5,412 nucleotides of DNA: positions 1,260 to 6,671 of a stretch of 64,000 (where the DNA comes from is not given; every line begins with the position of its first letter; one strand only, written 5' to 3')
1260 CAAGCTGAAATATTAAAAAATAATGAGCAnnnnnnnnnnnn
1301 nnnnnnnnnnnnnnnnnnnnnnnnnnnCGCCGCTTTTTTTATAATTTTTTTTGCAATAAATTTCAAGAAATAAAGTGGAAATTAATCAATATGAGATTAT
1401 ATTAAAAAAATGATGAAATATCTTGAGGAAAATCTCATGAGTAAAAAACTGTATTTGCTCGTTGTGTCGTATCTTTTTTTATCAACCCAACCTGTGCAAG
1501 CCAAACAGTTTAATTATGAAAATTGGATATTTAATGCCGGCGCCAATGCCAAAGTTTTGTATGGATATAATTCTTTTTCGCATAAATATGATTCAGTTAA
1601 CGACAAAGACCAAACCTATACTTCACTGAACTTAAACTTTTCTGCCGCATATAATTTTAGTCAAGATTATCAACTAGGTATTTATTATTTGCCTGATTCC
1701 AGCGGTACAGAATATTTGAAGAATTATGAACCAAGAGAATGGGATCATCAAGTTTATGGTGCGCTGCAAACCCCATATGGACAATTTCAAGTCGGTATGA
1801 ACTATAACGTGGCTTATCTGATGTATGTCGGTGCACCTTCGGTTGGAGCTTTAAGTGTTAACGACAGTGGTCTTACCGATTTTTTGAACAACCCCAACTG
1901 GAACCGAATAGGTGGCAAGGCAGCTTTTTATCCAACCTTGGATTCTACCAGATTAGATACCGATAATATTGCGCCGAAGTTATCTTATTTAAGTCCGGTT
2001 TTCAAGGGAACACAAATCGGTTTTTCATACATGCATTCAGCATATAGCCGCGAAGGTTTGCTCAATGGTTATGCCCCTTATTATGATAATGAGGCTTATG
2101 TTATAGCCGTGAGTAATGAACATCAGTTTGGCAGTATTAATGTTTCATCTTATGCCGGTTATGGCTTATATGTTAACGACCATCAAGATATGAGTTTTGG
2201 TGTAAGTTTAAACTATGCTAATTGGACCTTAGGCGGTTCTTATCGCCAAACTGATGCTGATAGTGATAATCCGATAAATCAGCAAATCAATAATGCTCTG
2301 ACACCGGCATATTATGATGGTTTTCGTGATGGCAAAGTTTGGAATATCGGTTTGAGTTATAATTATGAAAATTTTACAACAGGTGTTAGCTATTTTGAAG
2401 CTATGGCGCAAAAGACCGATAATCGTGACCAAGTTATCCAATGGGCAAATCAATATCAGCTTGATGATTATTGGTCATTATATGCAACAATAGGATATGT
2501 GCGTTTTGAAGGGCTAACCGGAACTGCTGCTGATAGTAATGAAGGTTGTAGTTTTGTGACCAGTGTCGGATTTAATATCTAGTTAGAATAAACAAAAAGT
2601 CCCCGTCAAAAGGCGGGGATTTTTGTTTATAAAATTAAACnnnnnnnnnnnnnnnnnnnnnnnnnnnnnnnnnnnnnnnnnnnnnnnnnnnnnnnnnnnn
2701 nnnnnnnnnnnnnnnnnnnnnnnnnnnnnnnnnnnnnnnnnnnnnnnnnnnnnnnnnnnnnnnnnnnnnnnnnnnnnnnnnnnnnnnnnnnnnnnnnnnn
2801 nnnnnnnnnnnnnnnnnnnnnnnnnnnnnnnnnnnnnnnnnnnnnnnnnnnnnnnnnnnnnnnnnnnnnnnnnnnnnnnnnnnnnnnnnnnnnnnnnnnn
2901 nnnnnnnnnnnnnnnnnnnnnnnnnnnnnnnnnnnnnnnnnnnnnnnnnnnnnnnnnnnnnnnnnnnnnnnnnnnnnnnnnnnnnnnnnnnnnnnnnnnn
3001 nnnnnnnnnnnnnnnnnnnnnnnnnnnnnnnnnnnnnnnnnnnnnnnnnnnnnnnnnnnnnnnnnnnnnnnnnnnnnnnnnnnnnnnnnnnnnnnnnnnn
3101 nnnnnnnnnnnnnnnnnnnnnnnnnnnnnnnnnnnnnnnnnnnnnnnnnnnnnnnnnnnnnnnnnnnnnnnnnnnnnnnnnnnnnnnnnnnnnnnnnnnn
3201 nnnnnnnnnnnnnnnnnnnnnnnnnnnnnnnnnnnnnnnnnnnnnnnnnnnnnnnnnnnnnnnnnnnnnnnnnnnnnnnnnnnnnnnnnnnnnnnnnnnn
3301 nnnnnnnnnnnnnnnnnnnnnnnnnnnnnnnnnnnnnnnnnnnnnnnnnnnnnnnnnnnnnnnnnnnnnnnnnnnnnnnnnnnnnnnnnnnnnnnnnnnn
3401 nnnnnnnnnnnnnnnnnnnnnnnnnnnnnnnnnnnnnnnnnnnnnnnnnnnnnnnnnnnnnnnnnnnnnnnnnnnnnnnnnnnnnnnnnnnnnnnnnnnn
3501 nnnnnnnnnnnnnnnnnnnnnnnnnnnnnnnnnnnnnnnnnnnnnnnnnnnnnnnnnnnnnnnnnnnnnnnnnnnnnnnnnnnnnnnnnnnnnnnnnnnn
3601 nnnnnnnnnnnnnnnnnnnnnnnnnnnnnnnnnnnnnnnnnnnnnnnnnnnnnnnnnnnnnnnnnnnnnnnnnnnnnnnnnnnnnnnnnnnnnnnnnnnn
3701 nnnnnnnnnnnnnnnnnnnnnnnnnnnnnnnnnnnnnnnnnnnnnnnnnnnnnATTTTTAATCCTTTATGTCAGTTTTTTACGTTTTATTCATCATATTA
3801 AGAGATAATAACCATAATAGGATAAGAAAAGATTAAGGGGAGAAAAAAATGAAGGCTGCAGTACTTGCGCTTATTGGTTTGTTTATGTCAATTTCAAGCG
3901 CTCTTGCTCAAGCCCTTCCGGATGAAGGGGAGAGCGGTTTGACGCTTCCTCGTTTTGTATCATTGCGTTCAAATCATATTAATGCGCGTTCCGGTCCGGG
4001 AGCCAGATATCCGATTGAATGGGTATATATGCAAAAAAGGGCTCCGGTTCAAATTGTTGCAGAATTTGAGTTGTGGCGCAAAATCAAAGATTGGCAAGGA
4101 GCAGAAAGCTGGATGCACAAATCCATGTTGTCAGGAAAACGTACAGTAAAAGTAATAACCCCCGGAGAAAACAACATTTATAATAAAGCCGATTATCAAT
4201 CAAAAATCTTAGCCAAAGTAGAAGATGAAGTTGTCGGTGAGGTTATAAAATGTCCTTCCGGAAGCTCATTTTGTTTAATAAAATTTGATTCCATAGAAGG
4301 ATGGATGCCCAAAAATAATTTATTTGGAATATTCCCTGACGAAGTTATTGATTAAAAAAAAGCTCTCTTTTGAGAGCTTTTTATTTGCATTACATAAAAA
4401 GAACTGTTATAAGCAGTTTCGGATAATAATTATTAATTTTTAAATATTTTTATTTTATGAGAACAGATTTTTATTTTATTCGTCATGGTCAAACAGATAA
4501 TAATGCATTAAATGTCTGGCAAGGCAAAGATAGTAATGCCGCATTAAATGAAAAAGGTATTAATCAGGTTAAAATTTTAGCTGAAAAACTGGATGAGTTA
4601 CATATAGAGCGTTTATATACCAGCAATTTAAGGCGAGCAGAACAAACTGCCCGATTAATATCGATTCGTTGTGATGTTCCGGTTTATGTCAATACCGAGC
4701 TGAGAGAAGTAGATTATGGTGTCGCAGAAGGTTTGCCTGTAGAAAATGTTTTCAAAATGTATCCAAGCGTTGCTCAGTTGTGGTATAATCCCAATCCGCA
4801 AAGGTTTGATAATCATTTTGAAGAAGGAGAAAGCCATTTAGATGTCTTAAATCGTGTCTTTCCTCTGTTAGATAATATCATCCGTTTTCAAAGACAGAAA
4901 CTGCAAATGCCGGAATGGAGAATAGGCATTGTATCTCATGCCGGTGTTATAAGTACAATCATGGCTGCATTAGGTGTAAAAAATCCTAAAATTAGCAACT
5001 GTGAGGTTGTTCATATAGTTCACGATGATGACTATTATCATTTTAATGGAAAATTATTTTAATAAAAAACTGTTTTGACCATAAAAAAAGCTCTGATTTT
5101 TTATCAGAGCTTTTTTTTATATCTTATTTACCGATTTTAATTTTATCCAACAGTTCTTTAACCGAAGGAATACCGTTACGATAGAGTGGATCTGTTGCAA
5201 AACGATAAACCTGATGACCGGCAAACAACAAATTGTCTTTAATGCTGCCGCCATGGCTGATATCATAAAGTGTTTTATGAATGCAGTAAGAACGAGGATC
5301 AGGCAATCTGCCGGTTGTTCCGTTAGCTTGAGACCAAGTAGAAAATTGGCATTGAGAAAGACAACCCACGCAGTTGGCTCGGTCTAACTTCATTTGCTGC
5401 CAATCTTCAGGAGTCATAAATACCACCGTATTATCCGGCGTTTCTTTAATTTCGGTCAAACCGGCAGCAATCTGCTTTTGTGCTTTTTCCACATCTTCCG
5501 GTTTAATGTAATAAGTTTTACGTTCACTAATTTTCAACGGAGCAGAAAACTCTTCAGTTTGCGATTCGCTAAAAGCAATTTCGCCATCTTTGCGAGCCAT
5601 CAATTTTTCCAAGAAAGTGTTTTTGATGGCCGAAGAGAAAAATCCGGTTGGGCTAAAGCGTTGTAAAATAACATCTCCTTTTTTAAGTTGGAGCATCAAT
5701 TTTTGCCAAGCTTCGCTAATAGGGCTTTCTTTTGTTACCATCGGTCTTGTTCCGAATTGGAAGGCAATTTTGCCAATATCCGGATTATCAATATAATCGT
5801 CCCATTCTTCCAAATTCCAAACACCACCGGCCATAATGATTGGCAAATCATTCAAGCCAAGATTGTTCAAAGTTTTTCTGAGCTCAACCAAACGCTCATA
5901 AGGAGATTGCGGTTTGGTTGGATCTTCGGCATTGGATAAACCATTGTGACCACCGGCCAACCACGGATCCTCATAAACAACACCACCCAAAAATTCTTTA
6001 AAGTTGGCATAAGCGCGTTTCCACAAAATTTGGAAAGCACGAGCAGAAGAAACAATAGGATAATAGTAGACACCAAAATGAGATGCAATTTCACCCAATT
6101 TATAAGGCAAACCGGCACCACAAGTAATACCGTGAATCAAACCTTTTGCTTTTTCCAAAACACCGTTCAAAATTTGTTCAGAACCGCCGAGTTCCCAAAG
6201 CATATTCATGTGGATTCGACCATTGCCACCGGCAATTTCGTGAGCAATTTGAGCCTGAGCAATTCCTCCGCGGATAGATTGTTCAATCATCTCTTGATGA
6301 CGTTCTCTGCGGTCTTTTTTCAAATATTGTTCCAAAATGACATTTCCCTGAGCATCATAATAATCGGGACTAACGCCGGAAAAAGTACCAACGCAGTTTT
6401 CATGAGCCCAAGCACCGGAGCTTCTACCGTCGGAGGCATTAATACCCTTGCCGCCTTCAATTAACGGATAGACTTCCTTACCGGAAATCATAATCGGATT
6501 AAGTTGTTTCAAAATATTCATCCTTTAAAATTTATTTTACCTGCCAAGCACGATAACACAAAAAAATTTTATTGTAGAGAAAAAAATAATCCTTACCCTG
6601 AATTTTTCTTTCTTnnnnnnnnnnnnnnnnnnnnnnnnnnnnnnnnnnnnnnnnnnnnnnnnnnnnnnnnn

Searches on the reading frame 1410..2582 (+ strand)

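Call 70: search_protein_families(library=pfam, proteins=[window:1410-2582:+], max_evalue=0.001)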
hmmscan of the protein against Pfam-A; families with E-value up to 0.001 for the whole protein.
window:1410-2582:+ (390 aa): 1 family
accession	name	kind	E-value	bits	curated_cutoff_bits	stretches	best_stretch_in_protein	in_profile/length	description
PF13609.12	Porin_4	-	2.4e-17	64.1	27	1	72-368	45-309/310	Gram-negative porin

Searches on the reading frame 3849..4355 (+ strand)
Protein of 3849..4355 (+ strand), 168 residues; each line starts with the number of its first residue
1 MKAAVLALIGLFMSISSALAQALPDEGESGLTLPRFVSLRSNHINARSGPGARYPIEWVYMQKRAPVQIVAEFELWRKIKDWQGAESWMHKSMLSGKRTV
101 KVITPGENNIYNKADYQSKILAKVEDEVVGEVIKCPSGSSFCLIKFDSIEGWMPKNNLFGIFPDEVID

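Call 70: search_protein_families(library=pfam, proteins=[window:3849-4355:+], max_evalue=0.001)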
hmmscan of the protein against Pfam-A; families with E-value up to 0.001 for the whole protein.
window:3849-4355:+ (168 aa): 2 families
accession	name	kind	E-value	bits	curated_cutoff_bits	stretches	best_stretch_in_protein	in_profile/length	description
PF06347.19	SH3_4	-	1.5e-19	70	24.1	1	41-96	2-56/56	Bacterial SH3 domain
PF08239.17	SH3_3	-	1.2e-07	32.3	27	0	109-156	4-51/54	Bacterial SH3 domain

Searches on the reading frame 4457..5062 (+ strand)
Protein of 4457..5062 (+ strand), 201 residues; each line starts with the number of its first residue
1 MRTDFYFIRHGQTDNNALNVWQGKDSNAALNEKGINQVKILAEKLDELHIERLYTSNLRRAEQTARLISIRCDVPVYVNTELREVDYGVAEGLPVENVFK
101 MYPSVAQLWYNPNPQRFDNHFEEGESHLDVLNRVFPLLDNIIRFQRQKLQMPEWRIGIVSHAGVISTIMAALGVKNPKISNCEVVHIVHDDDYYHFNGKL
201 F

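Call 70: search_protein_families(library=pfam, proteins=[window:4457-5062:+], max_evalue=0.001)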
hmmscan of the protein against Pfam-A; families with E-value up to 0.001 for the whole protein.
window:4457-5062:+ (201 aa): 1 family
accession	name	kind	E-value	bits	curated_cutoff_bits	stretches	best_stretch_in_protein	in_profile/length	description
PF00300.27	His_Phos_1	-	3.1e-37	128.6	21.7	1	5-193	1-185/194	Histidine phosphatase superfamily (branch 1)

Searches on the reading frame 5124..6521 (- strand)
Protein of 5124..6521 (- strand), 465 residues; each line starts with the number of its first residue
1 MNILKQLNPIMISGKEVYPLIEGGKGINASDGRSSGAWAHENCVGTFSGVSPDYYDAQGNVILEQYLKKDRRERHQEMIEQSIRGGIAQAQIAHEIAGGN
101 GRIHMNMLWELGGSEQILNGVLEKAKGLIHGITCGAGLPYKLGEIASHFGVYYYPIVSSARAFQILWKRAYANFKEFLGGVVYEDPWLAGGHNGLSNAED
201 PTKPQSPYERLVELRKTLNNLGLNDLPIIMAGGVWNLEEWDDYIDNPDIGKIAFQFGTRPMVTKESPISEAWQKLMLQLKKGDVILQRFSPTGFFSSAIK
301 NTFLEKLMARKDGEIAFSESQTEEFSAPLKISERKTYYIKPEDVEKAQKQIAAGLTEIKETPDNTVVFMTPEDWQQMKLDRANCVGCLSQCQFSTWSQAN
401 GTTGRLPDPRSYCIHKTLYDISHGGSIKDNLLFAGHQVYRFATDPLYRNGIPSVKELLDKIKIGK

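Call 70: search_protein_families(library=pfam, proteins=[window:5124-6521:-], max_evalue=0.001)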
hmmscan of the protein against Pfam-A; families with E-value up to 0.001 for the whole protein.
window:5124-6521:- (465 aa): 1 family
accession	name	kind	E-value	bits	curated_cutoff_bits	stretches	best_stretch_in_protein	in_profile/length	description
PF03060.21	NMO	-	1.2e-07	31.9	28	1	133-346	118-286/331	Nitronate monooxygenase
